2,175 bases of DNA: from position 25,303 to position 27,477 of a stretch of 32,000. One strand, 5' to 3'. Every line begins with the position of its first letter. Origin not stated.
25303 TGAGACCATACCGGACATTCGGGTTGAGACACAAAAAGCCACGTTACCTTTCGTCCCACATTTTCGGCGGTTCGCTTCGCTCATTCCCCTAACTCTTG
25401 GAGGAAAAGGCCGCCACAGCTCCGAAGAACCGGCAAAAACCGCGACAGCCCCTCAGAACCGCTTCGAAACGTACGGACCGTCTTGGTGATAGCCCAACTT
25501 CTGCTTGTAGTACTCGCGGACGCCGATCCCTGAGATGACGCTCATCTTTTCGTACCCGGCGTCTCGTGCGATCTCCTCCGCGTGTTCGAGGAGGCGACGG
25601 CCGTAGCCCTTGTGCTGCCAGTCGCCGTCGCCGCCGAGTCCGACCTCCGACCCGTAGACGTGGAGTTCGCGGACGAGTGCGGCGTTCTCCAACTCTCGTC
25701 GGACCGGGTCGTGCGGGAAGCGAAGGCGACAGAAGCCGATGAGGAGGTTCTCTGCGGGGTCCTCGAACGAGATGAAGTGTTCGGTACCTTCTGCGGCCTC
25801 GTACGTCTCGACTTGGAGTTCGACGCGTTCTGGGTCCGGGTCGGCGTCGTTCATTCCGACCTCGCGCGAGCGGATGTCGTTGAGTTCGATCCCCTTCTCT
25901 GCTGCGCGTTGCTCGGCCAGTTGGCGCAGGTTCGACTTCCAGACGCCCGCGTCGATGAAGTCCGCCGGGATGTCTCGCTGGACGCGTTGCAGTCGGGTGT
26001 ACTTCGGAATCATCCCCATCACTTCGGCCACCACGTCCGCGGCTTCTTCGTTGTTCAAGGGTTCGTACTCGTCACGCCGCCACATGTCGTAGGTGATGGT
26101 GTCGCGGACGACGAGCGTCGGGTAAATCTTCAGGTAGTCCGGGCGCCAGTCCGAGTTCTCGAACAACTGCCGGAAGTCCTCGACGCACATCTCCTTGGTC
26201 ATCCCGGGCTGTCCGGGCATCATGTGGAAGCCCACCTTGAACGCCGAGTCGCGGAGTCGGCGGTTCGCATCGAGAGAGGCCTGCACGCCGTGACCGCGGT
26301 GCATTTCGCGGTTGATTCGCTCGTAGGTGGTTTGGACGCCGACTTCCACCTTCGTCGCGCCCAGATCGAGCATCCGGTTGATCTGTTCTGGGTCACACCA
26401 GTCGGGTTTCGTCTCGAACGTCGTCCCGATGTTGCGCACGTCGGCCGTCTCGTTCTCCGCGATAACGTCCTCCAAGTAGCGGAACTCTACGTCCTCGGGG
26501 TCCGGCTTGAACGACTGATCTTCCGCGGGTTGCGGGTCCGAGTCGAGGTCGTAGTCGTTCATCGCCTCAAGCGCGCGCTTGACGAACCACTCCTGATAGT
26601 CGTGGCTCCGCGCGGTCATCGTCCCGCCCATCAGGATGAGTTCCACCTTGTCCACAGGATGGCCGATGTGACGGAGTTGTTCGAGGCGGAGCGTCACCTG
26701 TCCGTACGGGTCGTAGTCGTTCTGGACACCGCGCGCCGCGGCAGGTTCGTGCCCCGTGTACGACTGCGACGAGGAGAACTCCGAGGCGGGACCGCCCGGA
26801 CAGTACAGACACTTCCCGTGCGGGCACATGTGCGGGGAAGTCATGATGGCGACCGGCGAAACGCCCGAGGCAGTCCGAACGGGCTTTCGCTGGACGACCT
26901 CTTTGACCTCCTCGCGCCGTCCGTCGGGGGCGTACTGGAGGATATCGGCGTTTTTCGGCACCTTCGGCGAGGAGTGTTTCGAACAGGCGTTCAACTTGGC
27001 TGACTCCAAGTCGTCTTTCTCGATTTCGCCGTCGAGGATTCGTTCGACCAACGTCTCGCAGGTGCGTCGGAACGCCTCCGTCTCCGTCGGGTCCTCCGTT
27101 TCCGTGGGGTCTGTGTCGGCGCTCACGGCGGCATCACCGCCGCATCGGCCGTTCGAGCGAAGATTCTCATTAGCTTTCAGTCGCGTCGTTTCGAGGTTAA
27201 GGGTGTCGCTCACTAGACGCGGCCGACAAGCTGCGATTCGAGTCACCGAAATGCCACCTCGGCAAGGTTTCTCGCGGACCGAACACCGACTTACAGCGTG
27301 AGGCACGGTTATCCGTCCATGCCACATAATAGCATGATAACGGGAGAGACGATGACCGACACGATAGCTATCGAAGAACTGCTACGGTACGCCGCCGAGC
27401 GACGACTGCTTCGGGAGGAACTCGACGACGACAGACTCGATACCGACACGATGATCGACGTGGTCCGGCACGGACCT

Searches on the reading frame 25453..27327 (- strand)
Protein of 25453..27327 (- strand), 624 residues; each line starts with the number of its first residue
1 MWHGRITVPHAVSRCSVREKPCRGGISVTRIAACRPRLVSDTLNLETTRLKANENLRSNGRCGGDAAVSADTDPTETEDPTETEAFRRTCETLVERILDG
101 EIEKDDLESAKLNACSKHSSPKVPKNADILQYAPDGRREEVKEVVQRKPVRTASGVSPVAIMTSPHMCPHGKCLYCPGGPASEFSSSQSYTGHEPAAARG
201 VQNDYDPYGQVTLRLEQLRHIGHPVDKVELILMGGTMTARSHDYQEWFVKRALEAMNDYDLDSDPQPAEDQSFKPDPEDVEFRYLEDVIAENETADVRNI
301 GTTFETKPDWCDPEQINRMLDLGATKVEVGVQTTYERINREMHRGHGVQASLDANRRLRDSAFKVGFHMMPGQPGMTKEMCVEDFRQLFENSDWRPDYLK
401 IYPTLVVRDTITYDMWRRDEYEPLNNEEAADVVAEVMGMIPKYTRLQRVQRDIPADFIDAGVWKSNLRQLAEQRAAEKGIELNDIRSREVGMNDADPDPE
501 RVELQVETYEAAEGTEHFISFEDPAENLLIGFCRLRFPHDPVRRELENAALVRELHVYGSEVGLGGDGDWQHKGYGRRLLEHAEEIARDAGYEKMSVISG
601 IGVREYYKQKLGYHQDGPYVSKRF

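Call 86: find_encoding_contigs(protein=window:25453-27327:-, flank=2600, max_places=8)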
Protein window:25453-27327:- (624 aa): no gene with exactly this product is on record in the collection.
